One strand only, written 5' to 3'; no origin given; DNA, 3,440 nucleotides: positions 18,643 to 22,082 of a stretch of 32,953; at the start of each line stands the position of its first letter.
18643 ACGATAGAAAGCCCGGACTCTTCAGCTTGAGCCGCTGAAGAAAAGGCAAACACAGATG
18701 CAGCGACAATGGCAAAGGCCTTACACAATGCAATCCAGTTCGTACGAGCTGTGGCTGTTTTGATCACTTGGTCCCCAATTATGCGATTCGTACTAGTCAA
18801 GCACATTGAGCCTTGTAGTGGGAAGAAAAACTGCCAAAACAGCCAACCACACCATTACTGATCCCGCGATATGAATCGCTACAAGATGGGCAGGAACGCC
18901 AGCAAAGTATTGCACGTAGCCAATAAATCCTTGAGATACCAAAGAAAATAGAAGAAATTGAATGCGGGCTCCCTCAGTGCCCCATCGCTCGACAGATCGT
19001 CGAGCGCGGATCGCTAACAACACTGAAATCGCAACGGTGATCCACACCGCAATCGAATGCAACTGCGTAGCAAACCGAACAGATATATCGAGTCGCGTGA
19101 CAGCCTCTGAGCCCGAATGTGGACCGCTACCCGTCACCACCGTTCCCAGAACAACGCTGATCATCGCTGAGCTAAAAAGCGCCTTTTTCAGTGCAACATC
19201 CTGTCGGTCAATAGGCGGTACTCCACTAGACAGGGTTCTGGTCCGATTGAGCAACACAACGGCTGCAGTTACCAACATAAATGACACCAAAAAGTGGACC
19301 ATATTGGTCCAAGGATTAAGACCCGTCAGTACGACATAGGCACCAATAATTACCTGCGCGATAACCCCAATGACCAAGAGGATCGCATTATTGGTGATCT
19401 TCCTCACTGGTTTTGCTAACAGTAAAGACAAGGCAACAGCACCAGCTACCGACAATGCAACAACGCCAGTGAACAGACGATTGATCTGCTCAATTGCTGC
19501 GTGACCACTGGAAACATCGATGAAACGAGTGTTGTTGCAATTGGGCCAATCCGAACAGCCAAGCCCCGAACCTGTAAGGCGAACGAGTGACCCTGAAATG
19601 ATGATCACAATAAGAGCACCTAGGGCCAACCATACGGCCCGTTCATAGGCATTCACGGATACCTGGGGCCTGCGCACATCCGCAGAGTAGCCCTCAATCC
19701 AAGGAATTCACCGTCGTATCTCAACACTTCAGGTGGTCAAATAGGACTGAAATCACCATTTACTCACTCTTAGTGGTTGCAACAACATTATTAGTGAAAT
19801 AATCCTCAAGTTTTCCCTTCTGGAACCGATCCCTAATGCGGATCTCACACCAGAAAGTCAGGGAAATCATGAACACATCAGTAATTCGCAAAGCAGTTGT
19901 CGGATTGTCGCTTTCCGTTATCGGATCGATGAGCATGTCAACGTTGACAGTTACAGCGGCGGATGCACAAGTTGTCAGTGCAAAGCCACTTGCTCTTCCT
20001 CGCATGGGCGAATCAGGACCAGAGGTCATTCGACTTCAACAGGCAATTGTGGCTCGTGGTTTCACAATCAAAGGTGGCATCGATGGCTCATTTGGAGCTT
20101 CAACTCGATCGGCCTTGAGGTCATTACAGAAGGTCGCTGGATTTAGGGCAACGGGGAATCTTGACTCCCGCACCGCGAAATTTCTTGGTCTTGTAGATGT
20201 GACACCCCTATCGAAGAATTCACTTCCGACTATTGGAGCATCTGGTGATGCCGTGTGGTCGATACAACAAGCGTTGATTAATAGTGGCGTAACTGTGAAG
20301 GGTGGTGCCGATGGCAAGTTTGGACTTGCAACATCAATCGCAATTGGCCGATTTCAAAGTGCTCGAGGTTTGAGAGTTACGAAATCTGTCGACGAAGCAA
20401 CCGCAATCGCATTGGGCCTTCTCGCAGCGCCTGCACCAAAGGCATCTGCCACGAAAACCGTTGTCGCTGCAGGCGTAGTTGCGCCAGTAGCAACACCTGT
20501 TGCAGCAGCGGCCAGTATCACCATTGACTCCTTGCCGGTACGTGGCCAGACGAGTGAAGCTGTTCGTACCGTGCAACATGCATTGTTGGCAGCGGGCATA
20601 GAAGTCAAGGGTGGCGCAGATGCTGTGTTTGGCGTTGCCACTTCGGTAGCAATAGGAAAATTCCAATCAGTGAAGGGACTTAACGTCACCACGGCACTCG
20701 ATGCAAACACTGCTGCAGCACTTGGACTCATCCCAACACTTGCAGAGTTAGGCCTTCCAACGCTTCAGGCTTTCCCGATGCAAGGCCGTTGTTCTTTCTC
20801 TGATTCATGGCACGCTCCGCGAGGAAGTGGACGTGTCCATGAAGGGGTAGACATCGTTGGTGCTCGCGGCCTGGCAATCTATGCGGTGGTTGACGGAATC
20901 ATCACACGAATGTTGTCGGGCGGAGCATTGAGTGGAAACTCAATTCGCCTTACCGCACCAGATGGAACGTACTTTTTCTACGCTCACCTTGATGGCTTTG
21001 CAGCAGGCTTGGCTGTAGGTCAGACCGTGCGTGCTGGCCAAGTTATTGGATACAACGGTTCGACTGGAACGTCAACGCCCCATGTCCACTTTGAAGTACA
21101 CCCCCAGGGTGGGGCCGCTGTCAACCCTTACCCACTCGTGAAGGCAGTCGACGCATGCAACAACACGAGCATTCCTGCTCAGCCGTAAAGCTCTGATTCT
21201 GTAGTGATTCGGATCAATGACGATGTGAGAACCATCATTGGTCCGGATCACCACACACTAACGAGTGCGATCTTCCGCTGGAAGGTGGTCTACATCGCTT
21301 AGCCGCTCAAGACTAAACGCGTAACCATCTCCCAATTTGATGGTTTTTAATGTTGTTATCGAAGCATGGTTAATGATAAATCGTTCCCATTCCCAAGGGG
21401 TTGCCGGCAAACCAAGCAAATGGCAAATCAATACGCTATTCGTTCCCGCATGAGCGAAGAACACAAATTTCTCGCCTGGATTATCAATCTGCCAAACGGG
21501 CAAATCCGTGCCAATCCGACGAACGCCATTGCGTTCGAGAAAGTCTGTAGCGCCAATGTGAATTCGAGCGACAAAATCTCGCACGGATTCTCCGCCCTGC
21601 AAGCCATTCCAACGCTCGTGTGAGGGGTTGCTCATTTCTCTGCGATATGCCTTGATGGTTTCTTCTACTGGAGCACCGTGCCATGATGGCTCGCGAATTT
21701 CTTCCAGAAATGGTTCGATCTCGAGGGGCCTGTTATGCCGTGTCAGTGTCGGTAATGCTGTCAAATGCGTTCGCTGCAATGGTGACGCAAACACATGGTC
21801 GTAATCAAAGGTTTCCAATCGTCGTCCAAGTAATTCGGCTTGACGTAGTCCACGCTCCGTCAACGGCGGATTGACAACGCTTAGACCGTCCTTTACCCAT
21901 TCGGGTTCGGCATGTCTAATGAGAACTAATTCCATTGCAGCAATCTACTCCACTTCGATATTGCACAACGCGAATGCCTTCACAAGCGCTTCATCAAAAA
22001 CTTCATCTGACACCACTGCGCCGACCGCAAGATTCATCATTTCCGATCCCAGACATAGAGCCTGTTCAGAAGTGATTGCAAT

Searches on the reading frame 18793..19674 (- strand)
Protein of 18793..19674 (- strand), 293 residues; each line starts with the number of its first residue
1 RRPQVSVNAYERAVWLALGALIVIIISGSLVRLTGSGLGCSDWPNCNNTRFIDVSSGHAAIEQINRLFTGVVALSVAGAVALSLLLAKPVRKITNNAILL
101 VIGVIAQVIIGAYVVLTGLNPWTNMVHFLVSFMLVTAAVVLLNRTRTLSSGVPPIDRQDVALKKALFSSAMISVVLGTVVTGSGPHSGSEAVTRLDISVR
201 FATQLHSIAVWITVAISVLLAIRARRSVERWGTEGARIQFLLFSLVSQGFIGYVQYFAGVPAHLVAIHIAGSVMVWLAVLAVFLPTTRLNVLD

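Call 8: search_protein_families(library=pfam, proteins=[window:18793-19674:-], max_evalue=1)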
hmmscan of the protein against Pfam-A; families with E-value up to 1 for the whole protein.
window:18793-19674:- (293 aa): 2 families
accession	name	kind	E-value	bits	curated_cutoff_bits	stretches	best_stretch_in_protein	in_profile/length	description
PF02628.20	COX15-CtaA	-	4.4e-20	72.4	29.9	3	57-182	73-201/322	Cytochrome oxidase assembly protein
PF01396.24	Zn_ribbon_Top1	-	0.034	14.4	32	1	38-53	22-37/39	Topoisomerase DNA binding C4 zinc finger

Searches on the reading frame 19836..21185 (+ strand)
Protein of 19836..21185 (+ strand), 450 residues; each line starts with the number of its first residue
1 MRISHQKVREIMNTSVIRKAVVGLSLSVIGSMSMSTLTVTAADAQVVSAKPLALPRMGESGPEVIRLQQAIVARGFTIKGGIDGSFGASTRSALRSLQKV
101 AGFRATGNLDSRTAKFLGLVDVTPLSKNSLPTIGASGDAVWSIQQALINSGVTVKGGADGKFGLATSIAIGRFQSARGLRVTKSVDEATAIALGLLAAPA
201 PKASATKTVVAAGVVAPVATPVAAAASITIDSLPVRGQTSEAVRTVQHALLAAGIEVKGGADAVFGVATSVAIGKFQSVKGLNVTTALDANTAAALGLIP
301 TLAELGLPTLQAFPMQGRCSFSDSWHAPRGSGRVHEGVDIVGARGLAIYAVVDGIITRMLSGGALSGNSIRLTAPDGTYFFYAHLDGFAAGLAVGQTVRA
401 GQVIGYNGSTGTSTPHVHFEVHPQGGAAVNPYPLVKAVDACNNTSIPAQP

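Call 8: search_protein_families(library=pfam, proteins=[window:19836-21185:+], max_evalue=1)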
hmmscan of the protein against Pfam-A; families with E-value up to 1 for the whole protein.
window:19836-21185:+ (450 aa): 3 families
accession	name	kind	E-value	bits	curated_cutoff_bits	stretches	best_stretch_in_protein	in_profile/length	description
PF01471.23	PG_binding_1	-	6.2e-35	119.6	23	3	60-117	1-57/57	Putative peptidoglycan binding domain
PF01551.29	Peptidase_M23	-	2e-20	73.2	28.7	1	334-431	2-96/96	Peptidase family M23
PF08823.16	PG_binding_2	-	0.21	12.3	21.1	0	66-100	20-53/74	Putative peptidoglycan binding domain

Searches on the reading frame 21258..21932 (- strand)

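Call 8: search_protein_families(library=pfam, proteins=[window:21258-21932:-], max_evalue=1)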
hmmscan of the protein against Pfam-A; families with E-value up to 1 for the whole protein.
window:21258-21932:- (224 aa): 2 families
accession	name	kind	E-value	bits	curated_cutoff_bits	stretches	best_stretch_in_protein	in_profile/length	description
PF00300.27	His_Phos_1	-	8e-34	117.4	21.7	1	2-197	1-181/194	Histidine phosphatase superfamily (branch 1)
PF24253.1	DUF7454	-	0.11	12.9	27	1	136-159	20-42/59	Domain of unknown function (DUF7454)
